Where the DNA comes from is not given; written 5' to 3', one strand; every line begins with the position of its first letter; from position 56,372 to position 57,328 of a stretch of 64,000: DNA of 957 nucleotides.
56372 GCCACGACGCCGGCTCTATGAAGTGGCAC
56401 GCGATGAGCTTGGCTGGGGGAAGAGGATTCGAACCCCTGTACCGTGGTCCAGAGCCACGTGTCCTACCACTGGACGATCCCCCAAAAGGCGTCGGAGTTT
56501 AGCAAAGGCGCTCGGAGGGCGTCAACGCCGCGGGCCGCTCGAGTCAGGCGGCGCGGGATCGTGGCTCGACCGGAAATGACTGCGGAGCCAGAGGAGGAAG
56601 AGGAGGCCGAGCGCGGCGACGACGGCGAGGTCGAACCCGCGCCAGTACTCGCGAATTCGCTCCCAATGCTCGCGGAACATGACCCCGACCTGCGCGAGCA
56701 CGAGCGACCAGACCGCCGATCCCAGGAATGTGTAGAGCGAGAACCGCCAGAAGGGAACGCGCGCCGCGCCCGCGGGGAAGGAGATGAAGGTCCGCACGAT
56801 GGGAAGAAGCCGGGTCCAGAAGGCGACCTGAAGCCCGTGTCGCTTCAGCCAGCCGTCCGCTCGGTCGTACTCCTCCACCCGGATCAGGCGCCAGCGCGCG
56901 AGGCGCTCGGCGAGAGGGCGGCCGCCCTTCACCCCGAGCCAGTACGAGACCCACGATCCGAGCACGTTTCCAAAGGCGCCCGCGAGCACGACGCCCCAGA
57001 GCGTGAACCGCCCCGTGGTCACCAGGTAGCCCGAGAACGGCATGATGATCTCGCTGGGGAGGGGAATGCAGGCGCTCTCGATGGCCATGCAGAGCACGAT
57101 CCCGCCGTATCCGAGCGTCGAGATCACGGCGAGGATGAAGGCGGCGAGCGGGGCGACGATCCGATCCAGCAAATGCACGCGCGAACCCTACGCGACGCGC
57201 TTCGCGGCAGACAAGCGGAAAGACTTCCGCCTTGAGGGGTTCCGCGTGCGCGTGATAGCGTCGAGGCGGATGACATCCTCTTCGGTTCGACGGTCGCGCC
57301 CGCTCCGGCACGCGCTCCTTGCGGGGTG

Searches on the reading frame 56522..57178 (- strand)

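Call 71: search_protein_families(library=pfam, proteins=[window:56522-57178:-], max_evalue=0.001)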
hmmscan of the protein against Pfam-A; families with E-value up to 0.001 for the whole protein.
window:56522-57178:- (218 aa): 1 family
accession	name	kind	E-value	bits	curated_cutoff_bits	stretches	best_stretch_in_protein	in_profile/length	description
PF09335.16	VTT_dom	-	1.3e-24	87.4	33.9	1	47-166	2-122/123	VTT domain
